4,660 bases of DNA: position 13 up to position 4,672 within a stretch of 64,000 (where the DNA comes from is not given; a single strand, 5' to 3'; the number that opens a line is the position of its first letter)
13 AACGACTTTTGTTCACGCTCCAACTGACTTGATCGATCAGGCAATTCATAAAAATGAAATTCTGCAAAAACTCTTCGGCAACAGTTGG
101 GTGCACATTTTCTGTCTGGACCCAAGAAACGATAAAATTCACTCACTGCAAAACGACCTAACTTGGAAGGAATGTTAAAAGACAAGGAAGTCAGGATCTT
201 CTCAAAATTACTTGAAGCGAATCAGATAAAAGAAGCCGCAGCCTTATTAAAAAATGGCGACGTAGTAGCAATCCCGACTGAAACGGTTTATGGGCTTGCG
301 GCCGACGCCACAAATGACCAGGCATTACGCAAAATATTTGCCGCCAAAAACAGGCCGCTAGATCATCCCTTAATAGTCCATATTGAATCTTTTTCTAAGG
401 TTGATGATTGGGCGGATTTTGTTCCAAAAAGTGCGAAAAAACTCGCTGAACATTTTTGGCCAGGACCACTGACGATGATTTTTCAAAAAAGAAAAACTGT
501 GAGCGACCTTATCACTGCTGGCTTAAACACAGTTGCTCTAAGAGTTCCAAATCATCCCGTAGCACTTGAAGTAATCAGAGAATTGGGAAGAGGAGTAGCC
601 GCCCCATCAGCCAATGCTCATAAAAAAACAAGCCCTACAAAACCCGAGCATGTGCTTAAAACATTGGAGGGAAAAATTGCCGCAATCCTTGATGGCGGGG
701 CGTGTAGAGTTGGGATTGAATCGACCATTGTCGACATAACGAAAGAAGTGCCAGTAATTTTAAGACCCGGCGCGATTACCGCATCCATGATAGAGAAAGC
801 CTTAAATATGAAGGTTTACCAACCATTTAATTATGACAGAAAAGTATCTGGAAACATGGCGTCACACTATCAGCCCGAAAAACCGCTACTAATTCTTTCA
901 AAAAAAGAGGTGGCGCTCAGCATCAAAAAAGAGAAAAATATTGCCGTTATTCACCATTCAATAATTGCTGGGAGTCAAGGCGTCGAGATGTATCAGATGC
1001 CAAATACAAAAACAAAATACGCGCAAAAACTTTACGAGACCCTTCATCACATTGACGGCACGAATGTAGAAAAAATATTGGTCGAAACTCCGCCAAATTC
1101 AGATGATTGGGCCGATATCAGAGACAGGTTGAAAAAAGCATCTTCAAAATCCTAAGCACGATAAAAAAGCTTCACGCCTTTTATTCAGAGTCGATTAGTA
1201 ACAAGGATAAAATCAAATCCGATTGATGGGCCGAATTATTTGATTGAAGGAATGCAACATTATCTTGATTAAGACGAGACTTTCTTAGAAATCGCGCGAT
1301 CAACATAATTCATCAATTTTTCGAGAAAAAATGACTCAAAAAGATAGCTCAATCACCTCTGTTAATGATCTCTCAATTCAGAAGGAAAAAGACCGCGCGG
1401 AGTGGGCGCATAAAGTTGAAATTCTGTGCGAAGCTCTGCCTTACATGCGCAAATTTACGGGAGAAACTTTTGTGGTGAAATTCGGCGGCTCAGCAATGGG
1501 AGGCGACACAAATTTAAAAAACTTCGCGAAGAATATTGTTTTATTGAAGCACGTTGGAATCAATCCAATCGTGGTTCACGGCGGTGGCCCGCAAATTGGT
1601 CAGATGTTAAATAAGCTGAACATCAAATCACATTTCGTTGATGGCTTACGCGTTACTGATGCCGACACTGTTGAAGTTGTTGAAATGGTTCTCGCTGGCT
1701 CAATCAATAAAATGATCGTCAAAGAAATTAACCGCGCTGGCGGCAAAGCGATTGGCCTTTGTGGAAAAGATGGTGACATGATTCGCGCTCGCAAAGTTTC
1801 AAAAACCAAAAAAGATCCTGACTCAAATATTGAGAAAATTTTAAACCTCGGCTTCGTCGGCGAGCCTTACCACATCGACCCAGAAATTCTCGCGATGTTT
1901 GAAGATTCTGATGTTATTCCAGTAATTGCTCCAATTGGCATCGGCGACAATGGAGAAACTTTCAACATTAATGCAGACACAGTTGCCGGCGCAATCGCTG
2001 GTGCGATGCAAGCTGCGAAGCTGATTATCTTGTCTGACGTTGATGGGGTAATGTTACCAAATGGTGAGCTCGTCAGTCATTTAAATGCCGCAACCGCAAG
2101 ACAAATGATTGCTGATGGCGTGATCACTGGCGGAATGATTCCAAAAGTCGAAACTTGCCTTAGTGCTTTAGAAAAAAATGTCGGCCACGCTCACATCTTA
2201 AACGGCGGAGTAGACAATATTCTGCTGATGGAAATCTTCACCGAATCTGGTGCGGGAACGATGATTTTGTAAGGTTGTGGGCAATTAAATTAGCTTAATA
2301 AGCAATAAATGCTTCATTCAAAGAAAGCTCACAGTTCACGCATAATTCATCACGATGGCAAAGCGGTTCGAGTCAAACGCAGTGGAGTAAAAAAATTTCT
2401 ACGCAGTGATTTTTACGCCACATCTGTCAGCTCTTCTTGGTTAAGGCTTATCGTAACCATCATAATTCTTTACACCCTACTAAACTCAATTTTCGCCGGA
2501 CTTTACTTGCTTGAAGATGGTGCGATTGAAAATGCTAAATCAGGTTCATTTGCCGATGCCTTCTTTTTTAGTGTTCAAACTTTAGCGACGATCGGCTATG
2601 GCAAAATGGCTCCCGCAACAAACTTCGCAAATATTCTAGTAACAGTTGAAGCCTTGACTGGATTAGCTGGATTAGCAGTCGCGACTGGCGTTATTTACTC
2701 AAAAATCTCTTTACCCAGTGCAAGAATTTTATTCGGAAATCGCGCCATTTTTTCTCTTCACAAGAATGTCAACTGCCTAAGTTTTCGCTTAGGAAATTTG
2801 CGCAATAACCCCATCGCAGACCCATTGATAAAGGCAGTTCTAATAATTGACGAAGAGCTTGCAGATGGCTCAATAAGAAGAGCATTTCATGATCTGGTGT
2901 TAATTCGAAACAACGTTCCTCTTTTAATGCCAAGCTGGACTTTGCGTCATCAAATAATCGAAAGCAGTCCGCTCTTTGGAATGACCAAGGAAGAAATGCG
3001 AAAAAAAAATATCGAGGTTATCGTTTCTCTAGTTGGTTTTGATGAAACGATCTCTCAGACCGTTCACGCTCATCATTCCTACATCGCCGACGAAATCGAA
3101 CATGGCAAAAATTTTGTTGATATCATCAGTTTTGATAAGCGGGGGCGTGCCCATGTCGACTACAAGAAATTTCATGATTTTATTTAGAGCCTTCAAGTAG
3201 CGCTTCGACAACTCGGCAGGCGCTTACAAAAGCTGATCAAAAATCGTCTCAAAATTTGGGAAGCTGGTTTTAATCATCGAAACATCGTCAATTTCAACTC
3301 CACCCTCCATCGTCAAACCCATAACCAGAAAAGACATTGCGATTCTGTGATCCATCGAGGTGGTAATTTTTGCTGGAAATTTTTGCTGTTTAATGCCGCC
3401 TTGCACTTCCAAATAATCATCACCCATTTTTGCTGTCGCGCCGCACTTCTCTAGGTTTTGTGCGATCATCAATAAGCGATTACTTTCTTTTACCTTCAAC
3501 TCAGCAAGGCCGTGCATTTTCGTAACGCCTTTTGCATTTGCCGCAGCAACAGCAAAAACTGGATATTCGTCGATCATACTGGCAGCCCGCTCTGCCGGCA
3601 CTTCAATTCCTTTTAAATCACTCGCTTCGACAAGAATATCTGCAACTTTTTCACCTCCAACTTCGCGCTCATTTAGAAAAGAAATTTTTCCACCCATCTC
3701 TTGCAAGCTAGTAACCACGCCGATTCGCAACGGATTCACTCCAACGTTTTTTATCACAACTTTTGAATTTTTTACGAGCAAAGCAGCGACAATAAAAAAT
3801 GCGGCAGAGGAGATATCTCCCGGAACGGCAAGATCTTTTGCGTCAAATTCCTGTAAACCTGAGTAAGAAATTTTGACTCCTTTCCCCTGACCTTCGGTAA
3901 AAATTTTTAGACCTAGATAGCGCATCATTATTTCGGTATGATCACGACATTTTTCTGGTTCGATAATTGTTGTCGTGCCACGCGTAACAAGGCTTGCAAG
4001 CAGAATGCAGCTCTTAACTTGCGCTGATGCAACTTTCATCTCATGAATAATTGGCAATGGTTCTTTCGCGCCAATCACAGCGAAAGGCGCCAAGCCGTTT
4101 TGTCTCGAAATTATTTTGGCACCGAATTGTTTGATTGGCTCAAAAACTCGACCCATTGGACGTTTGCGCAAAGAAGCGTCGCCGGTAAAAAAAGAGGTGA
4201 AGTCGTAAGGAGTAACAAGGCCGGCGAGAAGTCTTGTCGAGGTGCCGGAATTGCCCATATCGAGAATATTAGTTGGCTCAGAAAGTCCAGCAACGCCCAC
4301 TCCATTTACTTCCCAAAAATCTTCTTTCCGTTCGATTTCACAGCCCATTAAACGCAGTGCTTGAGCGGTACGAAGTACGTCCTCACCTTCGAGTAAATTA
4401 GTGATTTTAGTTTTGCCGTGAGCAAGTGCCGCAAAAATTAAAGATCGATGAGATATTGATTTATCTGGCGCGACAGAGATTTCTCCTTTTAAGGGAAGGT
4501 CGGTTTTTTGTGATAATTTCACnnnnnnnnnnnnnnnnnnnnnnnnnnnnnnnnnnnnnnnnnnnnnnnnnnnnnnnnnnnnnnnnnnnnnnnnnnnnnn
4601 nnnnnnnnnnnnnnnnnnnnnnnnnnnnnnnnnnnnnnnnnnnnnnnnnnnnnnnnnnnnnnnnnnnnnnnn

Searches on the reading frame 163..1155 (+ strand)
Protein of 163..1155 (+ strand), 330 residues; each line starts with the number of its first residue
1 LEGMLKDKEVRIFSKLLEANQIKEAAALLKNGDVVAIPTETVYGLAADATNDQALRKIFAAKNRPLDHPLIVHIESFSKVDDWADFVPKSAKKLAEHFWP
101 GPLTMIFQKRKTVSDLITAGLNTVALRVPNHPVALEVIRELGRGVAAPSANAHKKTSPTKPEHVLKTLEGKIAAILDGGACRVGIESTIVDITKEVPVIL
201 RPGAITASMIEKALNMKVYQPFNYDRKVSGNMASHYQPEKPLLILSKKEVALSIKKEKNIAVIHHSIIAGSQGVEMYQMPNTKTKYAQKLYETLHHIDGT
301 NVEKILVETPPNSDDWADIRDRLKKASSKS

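Call 14: search_protein_families(library=pfam, proteins=[window:163-1155:+], max_evalue=0.00001)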
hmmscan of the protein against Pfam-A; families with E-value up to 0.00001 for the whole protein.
window:163-1155:+ (330 aa): 2 families
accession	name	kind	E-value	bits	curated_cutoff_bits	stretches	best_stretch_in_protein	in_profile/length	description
PF01300.24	Sua5_yciO_yrdC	-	7.6e-61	205.1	25.1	1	28-203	2-178/178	Telomere recombination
PF03481.19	Sua5_C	-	2.3e-18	67.5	22.9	1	205-328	1-136/136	Threonylcarbamoyl-AMP synthase, C-terminal domain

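Call 92: find_encoding_contigs(protein=window:163-1155:+, flank=10000, max_places=1)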
Protein window:163-1155:+ (330 aa): no gene with exactly this product is on record in the collection.

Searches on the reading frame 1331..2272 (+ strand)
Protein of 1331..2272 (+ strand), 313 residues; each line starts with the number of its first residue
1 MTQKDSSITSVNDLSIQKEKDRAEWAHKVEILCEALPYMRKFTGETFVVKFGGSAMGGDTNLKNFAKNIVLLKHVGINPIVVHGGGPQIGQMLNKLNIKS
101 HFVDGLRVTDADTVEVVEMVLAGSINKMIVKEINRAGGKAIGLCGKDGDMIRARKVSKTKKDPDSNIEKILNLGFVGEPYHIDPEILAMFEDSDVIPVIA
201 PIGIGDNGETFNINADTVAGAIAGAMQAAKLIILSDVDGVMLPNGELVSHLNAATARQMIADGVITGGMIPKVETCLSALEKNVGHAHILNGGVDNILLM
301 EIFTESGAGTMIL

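Call 14: search_protein_families(library=pfam, proteins=[window:1331-2272:+], max_evalue=0.00001)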
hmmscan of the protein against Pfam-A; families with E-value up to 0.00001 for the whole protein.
window:1331-2272:+ (313 aa): 1 family
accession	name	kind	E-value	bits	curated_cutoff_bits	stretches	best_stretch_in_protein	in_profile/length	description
PF00696.33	AA_kinase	-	7.5e-51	173.5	24.9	1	46-291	2-234/234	Amino acid kinase family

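Call 94: find_encoding_contigs(protein=window:1331-2272:+, flank=10000, max_places=1)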
Protein window:1331-2272:+ (313 aa): no gene with exactly this product is on record in the collection.

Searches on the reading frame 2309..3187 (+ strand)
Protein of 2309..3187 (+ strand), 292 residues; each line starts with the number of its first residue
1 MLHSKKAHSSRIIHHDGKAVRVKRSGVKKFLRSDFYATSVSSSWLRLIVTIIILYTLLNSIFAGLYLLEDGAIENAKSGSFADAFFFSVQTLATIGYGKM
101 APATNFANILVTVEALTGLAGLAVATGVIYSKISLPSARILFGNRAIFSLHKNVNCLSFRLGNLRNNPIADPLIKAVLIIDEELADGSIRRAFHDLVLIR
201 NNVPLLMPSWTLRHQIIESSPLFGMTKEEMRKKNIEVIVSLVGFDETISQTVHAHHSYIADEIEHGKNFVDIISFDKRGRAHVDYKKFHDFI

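Call 14: search_protein_families(library=pfam, proteins=[window:2309-3187:+], max_evalue=0.00001)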
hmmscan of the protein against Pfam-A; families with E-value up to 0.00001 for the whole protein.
window:2309-3187:+ (292 aa): 3 families
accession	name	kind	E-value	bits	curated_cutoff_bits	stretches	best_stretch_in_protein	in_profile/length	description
PF17655.7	IRK_C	-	5.4e-28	98.3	22.5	1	140-290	1-155/174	Inward rectifier potassium channel C-terminal domain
PF07885.22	Ion_trans_2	-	2.7e-12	46.8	22.5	1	61-131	8-75/79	Ion channel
PF01007.26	IRK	-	5.9e-06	26.6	22.7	0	34-136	24-141/141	Inward rectifier potassium channel transmembrane domain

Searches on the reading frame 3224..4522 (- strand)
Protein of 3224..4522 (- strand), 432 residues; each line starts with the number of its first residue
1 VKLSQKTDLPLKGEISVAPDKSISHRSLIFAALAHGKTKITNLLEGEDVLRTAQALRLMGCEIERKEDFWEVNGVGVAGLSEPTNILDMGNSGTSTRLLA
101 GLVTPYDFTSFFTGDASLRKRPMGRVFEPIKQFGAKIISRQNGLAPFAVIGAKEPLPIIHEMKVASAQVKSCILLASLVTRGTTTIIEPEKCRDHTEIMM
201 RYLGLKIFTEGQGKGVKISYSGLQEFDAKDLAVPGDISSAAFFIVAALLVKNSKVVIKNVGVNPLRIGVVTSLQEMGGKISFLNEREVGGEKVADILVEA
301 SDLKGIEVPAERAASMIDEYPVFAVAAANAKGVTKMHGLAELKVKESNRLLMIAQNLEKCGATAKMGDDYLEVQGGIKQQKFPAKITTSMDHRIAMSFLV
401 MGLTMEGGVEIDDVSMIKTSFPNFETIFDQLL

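Call 14: search_protein_families(library=pfam, proteins=[window:3224-4522:-], max_evalue=0.00001)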
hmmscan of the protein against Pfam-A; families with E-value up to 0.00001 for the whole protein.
window:3224-4522:- (432 aa): 1 family
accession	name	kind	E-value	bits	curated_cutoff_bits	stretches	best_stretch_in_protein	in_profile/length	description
PF00275.25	EPSP_synthase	-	6e-110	368.3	22.8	1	10-426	6-415/417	EPSP synthase (3-phosphoshikimate 1-carboxyvinyltransferase)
